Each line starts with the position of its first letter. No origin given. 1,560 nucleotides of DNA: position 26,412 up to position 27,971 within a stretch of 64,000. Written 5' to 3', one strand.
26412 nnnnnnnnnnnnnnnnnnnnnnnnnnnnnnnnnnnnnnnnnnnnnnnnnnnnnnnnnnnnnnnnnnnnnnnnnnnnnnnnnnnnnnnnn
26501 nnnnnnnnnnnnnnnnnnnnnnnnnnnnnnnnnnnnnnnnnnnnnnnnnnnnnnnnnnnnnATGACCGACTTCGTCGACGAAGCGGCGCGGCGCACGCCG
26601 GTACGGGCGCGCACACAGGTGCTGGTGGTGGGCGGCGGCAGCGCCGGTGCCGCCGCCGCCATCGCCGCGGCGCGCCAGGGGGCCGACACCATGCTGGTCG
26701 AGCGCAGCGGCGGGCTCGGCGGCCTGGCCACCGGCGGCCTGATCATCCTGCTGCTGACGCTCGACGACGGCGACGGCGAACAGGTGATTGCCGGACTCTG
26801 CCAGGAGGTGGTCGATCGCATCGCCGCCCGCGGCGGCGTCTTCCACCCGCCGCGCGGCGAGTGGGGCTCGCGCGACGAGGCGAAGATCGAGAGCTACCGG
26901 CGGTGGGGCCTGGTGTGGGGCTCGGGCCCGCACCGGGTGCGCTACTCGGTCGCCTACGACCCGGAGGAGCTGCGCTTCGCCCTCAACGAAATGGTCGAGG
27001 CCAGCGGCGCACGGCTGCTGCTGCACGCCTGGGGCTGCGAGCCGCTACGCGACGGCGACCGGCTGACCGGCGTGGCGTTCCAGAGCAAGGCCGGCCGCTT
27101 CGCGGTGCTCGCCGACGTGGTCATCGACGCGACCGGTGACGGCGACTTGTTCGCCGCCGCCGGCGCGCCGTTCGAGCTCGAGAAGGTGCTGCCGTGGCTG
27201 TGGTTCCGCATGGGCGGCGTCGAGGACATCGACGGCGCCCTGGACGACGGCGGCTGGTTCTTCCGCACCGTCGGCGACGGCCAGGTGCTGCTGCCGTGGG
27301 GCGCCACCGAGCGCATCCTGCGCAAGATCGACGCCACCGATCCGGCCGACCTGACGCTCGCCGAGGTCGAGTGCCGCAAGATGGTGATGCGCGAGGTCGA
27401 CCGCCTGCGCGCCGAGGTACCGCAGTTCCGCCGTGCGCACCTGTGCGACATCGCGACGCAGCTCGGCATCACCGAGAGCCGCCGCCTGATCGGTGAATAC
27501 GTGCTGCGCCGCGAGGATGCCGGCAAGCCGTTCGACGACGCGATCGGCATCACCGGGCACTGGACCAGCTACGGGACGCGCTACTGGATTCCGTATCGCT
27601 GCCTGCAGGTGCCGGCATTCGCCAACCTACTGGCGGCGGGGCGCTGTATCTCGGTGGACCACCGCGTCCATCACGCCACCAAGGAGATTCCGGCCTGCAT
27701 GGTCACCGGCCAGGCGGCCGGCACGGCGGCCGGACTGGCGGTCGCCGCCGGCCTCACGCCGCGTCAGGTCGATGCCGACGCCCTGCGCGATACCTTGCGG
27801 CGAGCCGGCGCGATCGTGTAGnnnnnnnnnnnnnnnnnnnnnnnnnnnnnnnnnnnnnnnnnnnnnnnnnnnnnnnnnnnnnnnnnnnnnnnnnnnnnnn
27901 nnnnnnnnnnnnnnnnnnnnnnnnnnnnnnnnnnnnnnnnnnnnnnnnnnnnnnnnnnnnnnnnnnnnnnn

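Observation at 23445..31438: Eight-gene translationally coupled operon linking BolA, two alpha/beta hydrolases, an LLM monooxygenase, a FAD oxidoreductase and an MCC-type carboxylase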

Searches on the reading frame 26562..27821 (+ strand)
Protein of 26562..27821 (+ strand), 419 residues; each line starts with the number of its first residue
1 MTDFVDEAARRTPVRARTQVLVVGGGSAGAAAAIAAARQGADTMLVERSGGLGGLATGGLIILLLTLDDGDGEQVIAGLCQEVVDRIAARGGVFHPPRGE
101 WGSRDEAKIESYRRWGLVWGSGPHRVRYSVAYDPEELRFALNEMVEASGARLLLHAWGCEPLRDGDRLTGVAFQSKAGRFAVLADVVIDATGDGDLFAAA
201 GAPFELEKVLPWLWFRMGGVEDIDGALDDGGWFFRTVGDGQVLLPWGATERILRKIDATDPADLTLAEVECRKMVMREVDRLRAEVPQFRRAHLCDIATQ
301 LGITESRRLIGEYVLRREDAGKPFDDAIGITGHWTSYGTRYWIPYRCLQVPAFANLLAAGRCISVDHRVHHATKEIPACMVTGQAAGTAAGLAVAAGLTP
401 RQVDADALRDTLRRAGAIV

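Call 6: search_protein_families(library=pfam, proteins=[window:26562-27821:+])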
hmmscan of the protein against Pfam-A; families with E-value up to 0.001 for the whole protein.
window:26562-27821:+ (419 aa): 6 families
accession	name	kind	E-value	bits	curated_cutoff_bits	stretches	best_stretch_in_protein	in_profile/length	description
PF12831.13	FAD_oxidored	-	6e-82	276.6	27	1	19-412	1-416/416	FAD dependent oxidoreductase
PF01266.30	DAO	-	1.9e-05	24.8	27.9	1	20-87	2-71/353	FAD dependent oxidoreductase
PF07992.20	Pyr_redox_2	-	1.9e-05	24.7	26.1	1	19-54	2-33/291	Pyridine nucleotide-disulphide oxidoreductase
PF00890.30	FAD_binding_2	-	0.00019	21.2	20.4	1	20-71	2-56/414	FAD binding domain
PF01134.28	GIDA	-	0.00025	20.7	22.1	1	19-47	1-29/391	Glucose inhibited division protein A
PF01494.25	FAD_binding_3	-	0.00033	20.4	22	1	17-49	1-33/349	FAD binding domain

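Call 7: search_protein_families(library=ncbifam, proteins=[window:26562-27821:+])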
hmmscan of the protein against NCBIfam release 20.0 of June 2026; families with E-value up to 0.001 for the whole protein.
window:26562-27821:+ (419 aa): 39 families (the best 25 are shown)
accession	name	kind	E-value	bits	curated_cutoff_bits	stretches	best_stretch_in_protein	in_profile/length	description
NF005510.0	PRK07121.1-3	subfamily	6.2e-08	31.8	481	1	17-56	22-61/492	FAD-binding protein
TIGR02032.1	GG-red-SF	subfamily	2.3e-07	30.8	158.8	1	20-193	3-147/297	geranylgeranyl reductase family protein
NF005512.0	PRK07121.1-5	subfamily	1.1e-06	27.5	812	1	15-62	19-68/489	FAD-binding protein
NF004789.0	PRK06134.1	subfamily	3.5e-06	25.9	747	1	11-56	6-51/581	FAD-dependent oxidoreductase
NF005511.0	PRK07121.1-4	equivalog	3.9e-06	25.6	466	1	11-61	14-64/553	FAD-binding protein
TIGR03140.1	AhpF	equivalog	4e-06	25.6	502.9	1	11-51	206-247/515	alkyl hydroperoxide reductase subunit F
TIGR03997.1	mycofact_OYE_2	equivalog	4.3e-06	25.4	793.15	1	12-54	374-416/645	mycofactocin system FadH/OYE family oxidoreductase 2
TIGR01372.1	soxA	subfamily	1.1e-05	23.5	1164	1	14-54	165-205/996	sarcosine oxidase subunit alpha family protein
NF009473.0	PRK12835.1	subfamily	1.3e-05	23.9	837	1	16-56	10-53/585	FAD-binding protein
TIGR03467.1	HpnE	equivalog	1.8e-05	24.3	283.05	1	20-59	1-40/430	hydroxysqualene dehydroxylase HpnE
NF009477.0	PRK12843.1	equivalog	2.9e-05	22.7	758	1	10-55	9-54/578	FAD-dependent oxidoreductase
NF003722.0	PRK05329.1-5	equivalog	3.4e-05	23.3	349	1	18-48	5-35/428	glycerol-3-phosphate dehydrogenase subunit GlpB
NF004834.1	PRK06185.1-3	subfamily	6.2e-05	22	500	0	151-219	126-196/420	FAD-dependent oxidoreductase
NF040770.1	hetero_SS_HdrA2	exception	9.7e-05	20.6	1100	1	10-54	132-176/777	CoB-CoM heterodisulfide reductase HdrA2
NF003723.0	PRK05329.2-1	equivalog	0.00011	21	680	1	15-60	6-51/436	glycerol-3-phosphate dehydrogenase subunit GlpB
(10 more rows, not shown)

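Call 28: search_solved_structures(query=window:26562-27818:+, max_evalue=0.001)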
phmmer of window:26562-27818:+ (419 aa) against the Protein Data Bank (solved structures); distinct sequences matched with E-value up to 0.001: 2.
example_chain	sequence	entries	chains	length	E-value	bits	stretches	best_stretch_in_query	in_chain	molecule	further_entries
8zop_A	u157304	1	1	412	0.00044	22.1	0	128-194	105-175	Halogenase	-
4at0_A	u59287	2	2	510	0.00085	21.1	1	18-61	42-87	3-KETOSTEROID-DELTA4-5ALPHA-DEHYDROGENASE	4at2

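Call 46: find_homologous_proteins(query=window:26562-27818:+, max_evalue=1e-10)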
Query window:26562-27818:+ (419 aa): 5550 proteins with E <= 1e-10 among 8000 candidates; the best 120 are listed.
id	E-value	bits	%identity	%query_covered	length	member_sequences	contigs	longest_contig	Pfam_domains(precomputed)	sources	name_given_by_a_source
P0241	1.1e-250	849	90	100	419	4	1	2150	PF12831.14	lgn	-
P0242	7.8e-236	801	84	100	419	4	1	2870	PF12831.14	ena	-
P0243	1.7e-234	796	83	100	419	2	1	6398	PF07992.21,PF12831.14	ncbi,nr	ncbi:MAG TPA: FAD-dependent oxidoreductase [Candidatus Dormibacteraeota bacterium]|nr:FAD-dependent 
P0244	4.6e-233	791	83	100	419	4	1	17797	PF00890.31,PF07992.21,PF12831.14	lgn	-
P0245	7.3e-231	784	83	100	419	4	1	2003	PF12831.14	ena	-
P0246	8.5e-231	784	83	100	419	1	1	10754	PF12831.14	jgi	jgi:hypothetical protein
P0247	1.5e-229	780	82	100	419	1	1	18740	PF00890.31,PF12831.14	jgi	-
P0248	2.6e-228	776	82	100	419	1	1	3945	PF00890.31,PF12831.14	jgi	jgi:hypothetical protein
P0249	3.2e-227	772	80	100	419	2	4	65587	PF12831.14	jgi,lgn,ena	-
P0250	3.6e-227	772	81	100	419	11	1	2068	PF01266.31,PF07992.21,PF01134.29,PF12831.14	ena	-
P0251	8.7e-226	767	80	100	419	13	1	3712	PF00890.31,PF12831.14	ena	-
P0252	1.7e-225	766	82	100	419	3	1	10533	PF01494.26,PF12831.14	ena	-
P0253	5.5e-225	765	81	100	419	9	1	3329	PF01266.31,PF00890.31,PF07992.21,PF01494.26,PF12831.14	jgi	-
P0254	8.4e-225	764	82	99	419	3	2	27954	PF00890.31,PF12831.14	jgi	jgi:hypothetical protein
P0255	1.4e-224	763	82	100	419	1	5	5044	PF12831.14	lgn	-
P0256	1.6e-224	763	79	100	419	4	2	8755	PF00890.31,PF01134.29,PF12831.14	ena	-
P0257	1.9e-223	760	80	100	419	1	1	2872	PF12831.14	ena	-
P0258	3.3e-223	759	81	100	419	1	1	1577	PF12831.14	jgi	jgi:hypothetical protein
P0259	4.7e-223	758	81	100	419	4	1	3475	PF01266.31,PF00890.31,PF07992.21,PF12831.14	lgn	-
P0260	1.5e-222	757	81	100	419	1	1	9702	PF01134.29,PF12831.14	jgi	jgi:hypothetical protein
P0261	1.9e-222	756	80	100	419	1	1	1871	PF00890.31,PF01134.29,PF12831.14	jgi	jgi:glycine/D-amino acid oxidase-like deaminating enzyme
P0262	2.7e-222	756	83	90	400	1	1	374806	PF12831.14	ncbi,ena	-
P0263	1.1e-221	754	79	100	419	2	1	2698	PF00890.31,PF01494.26,PF12831.14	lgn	-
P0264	1.7e-221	753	80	100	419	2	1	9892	PF01134.29,PF12831.14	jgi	jgi:glycine/D-amino acid oxidase-like deaminating enzyme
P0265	1.8e-221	753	80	100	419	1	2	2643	PF07992.21,PF01134.29,PF12831.14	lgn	-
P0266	2.2e-221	753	79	100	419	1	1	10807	PF01266.31,PF00890.31,PF12831.14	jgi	jgi:glycine/D-amino acid oxidase-like deaminating enzyme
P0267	3.4e-221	752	79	100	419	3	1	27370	PF00890.31,PF07992.21,PF01134.29,PF12831.14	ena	-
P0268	5.2e-221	752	79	100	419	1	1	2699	PF07992.21,PF12831.14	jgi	-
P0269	6.2e-221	751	80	100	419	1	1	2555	PF12831.14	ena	-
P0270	1.9e-220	750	81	100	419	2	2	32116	PF12831.14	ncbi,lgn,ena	-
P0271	3.6e-220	749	78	100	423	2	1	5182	PF01266.31,PF00890.31,PF01494.26,PF12831.14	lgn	-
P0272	4.6e-220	749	79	100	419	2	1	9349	PF00890.31,PF01134.29,PF12831.14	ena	-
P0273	6.4e-220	748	79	100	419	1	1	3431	PF01266.31,PF00890.31,PF01134.29,PF12831.14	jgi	jgi:glycine/D-amino acid oxidase-like deaminating enzyme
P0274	1.4e-219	747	80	100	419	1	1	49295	PF01134.29,PF12831.14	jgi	jgi:FAD dependent oxidoreductase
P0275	2.2e-219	746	77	100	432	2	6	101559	PF12831.14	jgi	jgi:glycine/D-amino acid oxidase-like deaminating enzyme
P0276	3.3e-217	739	79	100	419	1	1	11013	PF07992.21,PF01134.29,PF12831.14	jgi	jgi:glycine/D-amino acid oxidase-like deaminating enzyme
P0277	4.2e-217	739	79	100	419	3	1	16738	PF12831.14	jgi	jgi:hypothetical protein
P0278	1.4e-214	730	78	100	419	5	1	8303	PF01134.29,PF12831.14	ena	-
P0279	4.5e-214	729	78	100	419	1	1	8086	PF01266.31,PF00890.31,PF12831.14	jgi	jgi:hypothetical protein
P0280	2.8e-211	720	76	100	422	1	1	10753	PF00890.31,PF01134.29,PF12831.14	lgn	-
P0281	3.6e-209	713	74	100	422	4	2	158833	PF01266.31,PF13450.13,PF00890.31,PF07992.21,PF01134.29,PF12831.14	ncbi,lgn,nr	ncbi:MAG: FAD-dependent oxidoreductase [Deltaproteobacteria bacterium]|nr:FAD-dependent oxidoreducta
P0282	9.1e-209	711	75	100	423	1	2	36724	PF00890.31,PF07992.21,PF12831.14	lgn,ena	-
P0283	1.3e-207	708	74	100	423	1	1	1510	PF00890.31,PF12831.14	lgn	-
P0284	4.0e-207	706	72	100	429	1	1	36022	PF01266.31,PF00890.31,PF07992.21,PF01494.26,PF12831.14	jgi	jgi:glycine/D-amino acid oxidase-like deaminating enzyme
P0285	4.4e-207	706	77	99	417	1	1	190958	PF00890.31,PF01134.29,PF12831.14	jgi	jgi:2-polyprenyl-6-methoxyphenol hydroxylase-like FAD-dependent oxidoreductase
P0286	5.1e-207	706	73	100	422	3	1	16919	PF01266.31,PF13450.13,PF00890.31,PF07992.21,PF01134.29,PF12831.14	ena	-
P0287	3.3e-206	703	73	99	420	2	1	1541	PF00890.31,PF12831.14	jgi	-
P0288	5.7e-206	702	73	100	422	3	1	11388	PF01266.31,PF00890.31,PF07992.21,PF12831.14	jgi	-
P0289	7.4e-205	698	73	99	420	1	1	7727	PF00890.31,PF07992.21,PF12831.14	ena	-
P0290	8.5e-205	698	74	100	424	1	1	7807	PF07992.21,PF12831.14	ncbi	-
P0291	1.1e-204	698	73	100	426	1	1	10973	PF07992.21,PF12831.14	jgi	jgi:glycine/D-amino acid oxidase-like deaminating enzyme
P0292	1.2e-204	698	72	99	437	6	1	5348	PF01266.31,PF00890.31,PF07992.21,PF12831.14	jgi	-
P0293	1.7e-204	697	74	99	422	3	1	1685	PF01266.31,PF00890.31,PF07992.21,PF12831.14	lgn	-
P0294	3.2e-204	696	72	100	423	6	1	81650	PF01266.31,PF00890.31,PF07992.21,PF01134.29,PF12831.14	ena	-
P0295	5.4e-204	696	73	99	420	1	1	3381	PF01266.31,PF00890.31,PF07992.21,PF12831.14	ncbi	-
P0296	4.3e-203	693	73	99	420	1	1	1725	PF01946.24,PF01266.31,PF00890.31,PF07992.21,PF12831.14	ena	-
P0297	4.8e-203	692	72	99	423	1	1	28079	PF00890.31,PF07992.21,PF12831.14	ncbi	-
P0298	5.7e-203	692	73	99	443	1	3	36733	PF01266.31,PF00890.31,PF07992.21,PF01494.26,PF12831.14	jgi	jgi:glycine/D-amino acid oxidase-like deaminating enzyme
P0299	3.4e-202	690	72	99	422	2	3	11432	PF01266.31,PF00890.31,PF07992.21,PF12831.14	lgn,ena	-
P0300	6.0e-202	689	71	100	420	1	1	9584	PF01266.31,PF07992.21,PF12831.14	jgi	jgi:glycine/D-amino acid oxidase-like deaminating enzyme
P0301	6.7e-202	689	72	99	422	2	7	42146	PF01266.31,PF00890.31,PF07992.21,PF12831.14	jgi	jgi:glycine/D-amino acid oxidase-like deaminating enzyme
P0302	1.1e-201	688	74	99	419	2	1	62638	PF12831.14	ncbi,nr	ncbi:MAG: FAD-dependent oxidoreductase [Deltaproteobacteria bacterium]|nr:FAD-dependent oxidoreducta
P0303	1.7e-201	687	73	99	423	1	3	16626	PF00890.31,PF07992.21,PF12831.14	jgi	jgi:glycine/D-amino acid oxidase-like deaminating enzyme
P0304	1.7e-201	687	73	100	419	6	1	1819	PF01266.31,PF00890.31,PF07992.21,PF12831.14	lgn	-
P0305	2.7e-201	687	72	100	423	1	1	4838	PF00890.31,PF07992.21,PF01494.26,PF12831.14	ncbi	-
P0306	2.9e-201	687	73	100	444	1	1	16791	PF00890.31,PF12831.14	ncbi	-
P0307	3.4e-201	686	72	100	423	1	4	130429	PF01266.31,PF13450.13,PF00890.31,PF07992.21,PF01134.29,PF12831.14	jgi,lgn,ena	-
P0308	5.0e-201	686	71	99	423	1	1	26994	PF01266.31,PF01134.29,PF12831.14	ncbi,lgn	ncbi:MAG: FAD-dependent oxidoreductase [Candidatus Binatia bacterium]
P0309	5.5e-201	686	72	100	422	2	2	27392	PF01946.24,PF01266.31,PF07992.21,PF12831.14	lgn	-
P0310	3.3e-200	683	72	99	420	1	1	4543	PF01946.24,PF01266.31,PF00890.31,PF07992.21,PF12831.14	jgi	-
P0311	1.3e-199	681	71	100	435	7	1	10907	PF12831.14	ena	-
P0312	1.5e-199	681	71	99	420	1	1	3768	PF00890.31,PF12831.14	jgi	jgi:2-polyprenyl-6-methoxyphenol hydroxylase-like FAD-dependent oxidoreductase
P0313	2.3e-199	680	72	100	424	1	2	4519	PF00890.31,PF07992.21,PF01134.29,PF12831.14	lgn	-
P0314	2.8e-199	680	72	99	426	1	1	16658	PF00890.31,PF12831.14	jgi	jgi:glycine/D-amino acid oxidase-like deaminating enzyme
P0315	4.4e-199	679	72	100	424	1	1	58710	PF00890.31,PF07992.21,PF12831.14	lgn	-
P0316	5.8e-199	679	71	100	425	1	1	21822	PF00890.31,PF07992.21,PF12831.14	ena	-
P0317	1.5e-198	678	70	99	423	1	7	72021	PF01946.24,PF01266.31,PF00890.31,PF07992.21,PF12831.14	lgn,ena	-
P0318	1.6e-198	678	71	99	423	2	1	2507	PF00890.31,PF07992.21,PF12831.14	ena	-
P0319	1.8e-198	677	71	99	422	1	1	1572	PF00890.31,PF12831.14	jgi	jgi:glycine/D-amino acid oxidase-like deaminating enzyme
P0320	2.2e-198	677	72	99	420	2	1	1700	PF00890.31,PF12831.14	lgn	-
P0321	2.9e-198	677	72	97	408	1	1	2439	PF01266.31,PF00890.31,PF07992.21,PF01134.29,PF12831.14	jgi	jgi:glycine/D-amino acid oxidase-like deaminating enzyme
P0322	3.4e-198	677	72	100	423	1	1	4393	PF07992.21,PF12831.14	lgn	-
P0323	3.5e-198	676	71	99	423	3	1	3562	PF01266.31,PF00890.31,PF07992.21,PF12831.14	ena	-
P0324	3.8e-198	676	72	99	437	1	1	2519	PF01946.24,PF01494.26,PF12831.14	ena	-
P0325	4.1e-198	676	72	99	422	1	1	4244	PF00890.31,PF12831.14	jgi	-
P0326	4.5e-198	676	71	99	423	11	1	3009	PF00890.31,PF12831.14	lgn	-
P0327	6.0e-198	676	73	99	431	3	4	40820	PF01946.24,PF12831.14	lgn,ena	-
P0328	6.5e-198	676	71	100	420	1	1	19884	PF00890.31,PF07992.21,PF12831.14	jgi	-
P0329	8.2e-198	675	71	100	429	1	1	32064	PF01946.24,PF01266.31,PF12831.14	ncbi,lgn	-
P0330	1.1e-197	675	71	100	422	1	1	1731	PF00890.31,PF12831.14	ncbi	-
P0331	1.3e-197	675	73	99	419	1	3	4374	PF12831.14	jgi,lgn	-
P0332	1.5e-197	674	72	99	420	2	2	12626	PF00890.31,PF12831.14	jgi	jgi:glycine/D-amino acid oxidase-like deaminating enzyme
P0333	1.7e-197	674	71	99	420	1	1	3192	PF01266.31,PF00890.31,PF07992.21,PF12831.14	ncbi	-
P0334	1.8e-197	674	71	99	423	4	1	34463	PF00890.31,PF07992.21,PF01134.29,PF12831.14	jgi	jgi:glycine/D-amino acid oxidase-like deaminating enzyme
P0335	2.1e-197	674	71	99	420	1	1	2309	PF00890.31,PF07992.21,PF12831.14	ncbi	-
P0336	2.5e-197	674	72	100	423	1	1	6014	PF01266.31,PF00890.31,PF07992.21,PF01134.29,PF12831.14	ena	-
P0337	3.1e-197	673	70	99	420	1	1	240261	PF00890.31,PF07992.21,PF12831.14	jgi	jgi:glycine/D-amino acid oxidase-like deaminating enzyme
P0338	3.3e-197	673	71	99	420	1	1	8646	PF00890.31,PF07992.21,PF12831.14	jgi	jgi:FAD-dependent oxidoreductase family protein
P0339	3.4e-197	673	71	100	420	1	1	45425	PF00890.31,PF07992.21,PF12831.14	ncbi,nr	ncbi:MAG TPA: FAD-dependent oxidoreductase [Candidatus Margulisiibacteriota bacterium]|nr:FAD-depend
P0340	3.4e-197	673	70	100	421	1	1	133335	PF00890.31,PF07992.21,PF12831.14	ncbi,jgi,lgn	jgi:glycine/D-amino acid oxidase-like deaminating enzyme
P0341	4.7e-197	673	71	99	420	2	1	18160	PF01266.31,PF00890.31,PF07992.21,PF01494.26,PF12831.14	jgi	-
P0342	6.1e-197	672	71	100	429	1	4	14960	PF01946.24,PF00890.31,PF12831.14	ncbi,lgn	-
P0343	1.1e-196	671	71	100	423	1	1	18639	PF00890.31,PF07992.21,PF01134.29,PF12831.14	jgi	jgi:glycine/D-amino acid oxidase-like deaminating enzyme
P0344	1.3e-196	671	70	100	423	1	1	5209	PF12831.14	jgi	jgi:2-polyprenyl-6-methoxyphenol hydroxylase-like FAD-dependent oxidoreductase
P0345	1.8e-196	671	70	99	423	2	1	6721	PF00890.31,PF12831.14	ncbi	-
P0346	2.9e-196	670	73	99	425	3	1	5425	PF12831.14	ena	-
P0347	3.6e-196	670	71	99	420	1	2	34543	PF00890.31,PF12831.14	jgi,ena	-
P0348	3.7e-196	670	71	100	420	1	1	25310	PF00890.31,PF07992.21,PF12831.14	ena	-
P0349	5.9e-196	669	68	100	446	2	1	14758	PF00890.31,PF12831.14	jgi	-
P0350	1.1e-195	668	71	100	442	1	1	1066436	PF01946.24,PF01266.31,PF00890.31,PF07992.21,PF12831.14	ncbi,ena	-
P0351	2.2e-195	667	72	99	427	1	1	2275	PF12831.14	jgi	jgi:hypothetical protein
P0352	4.2e-195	666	71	100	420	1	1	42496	PF00890.31,PF07992.21,PF12831.14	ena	-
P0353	6.2e-195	666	72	99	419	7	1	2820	PF00890.31,PF07992.21,PF12831.14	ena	-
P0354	9.4e-195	665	70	99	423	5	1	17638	PF01266.31,PF00890.31,PF07992.21,PF12831.14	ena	-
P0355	9.5e-195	665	71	99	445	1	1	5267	PF00890.31,PF12831.14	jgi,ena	-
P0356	1.2e-194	665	69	99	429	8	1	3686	PF01266.31,PF00890.31,PF01494.26,PF12831.14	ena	-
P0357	3.1e-194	663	72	90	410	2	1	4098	PF00890.31,PF07992.21,PF01134.29,PF12831.14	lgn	-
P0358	5.5e-194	663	69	99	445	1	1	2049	PF12831.14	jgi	-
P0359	8.1e-194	662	70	100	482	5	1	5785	PF00890.31,PF12831.14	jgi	jgi:hypothetical protein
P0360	1.2e-193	662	72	100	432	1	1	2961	PF01946.24,PF00890.31,PF12831.14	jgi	jgi:hypothetical protein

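Call 47: find_encoding_contigs(protein=P0350, flank=8000, max_places=1)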
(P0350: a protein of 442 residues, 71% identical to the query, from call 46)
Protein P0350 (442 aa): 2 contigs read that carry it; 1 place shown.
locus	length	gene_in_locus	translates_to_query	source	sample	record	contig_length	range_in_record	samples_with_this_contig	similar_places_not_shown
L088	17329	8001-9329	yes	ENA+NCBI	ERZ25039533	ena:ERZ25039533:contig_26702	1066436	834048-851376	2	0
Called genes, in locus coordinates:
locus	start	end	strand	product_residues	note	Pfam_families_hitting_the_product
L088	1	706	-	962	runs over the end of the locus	-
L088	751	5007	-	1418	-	PF00082:Peptidase_S8, PF13517:FG-GAP_3 (faint), PF01839:FG-GAP (faint), PF15907:Itfg2 (faint), PF25292:Beta-prop_CGLA (faint)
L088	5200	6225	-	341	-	PF00478:IMPDH (weak), PF03060:NMO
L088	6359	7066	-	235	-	PF00719:Pyrophosphatase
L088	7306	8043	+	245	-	PF01738:DLH, PF00326:Peptidase_S9 (faint), PF08840:BAAT_C (faint)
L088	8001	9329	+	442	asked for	PF01946:Thi4 (weak), PF00890:FAD_binding_2 (weak), PF01266:DAO (faint), PF07992:Pyr_redox_2 (faint), PF12831:FAD_oxidored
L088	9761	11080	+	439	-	PF01039:Carboxyl_trans, PF03255:ACCA (weak)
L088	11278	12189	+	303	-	-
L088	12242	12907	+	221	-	PF14319:Zn_Tnp_IS91, PF04986:Y2_Tnp (weak)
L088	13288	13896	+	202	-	-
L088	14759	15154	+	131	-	-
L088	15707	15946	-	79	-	PF02371:Transposase_20 (weak)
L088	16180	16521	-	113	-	PF02452:PemK_toxin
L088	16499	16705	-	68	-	-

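Call 48: find_encoding_contigs(protein=P0337, flank=8000, max_places=1)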
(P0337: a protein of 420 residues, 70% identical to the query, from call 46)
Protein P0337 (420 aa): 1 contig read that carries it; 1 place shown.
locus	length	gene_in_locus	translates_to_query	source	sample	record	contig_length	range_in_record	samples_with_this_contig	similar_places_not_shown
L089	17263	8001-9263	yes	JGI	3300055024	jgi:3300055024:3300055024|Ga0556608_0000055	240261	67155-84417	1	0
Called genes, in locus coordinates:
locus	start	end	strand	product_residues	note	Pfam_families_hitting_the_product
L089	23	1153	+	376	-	PF00296:Bac_luciferase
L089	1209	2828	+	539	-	PF28550:DUF8436, PF00890:FAD_binding_2 (faint), PF03486:HI0933_like (faint), PF07992:Pyr_redox_2 (faint), PF01266:DAO, PF21688:FAD-depend_C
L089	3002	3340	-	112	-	-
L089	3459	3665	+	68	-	-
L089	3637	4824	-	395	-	PF13433:Peripla_BP_5, PF13458:Peripla_BP_6, PF01094:ANF_receptor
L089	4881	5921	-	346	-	-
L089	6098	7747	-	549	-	PF01266:DAO (faint), PF01494:FAD_binding_3, PF13450:NAD_binding_8 (weak), PF21274:Rng_hyd_C (faint)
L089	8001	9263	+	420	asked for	PF00890:FAD_binding_2 (faint), PF07992:Pyr_redox_2 (faint), PF12831:FAD_oxidored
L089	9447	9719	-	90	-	-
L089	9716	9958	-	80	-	-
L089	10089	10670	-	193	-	PF18306:LDcluster4, PF03641:Lysine_decarbox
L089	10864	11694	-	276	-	-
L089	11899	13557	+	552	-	PF01642:MM_CoA_mutase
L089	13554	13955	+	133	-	PF02310:B12-binding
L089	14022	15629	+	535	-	PF01039:Carboxyl_trans, PF03255:ACCA (weak)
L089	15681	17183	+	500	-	PF00289:Biotin_carb_N, PF02222:ATP-grasp (weak), PF02786:CPSase_L_D2, PF07478:Dala_Dala_lig_C, PF02785:Biotin_carb_C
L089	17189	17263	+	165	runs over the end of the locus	PF25984:BSH_YknX (faint), PF00364:Biotin_lipoyl, PF25917:BSH_RND (weak), PF25973:BSH_CzcB (faint)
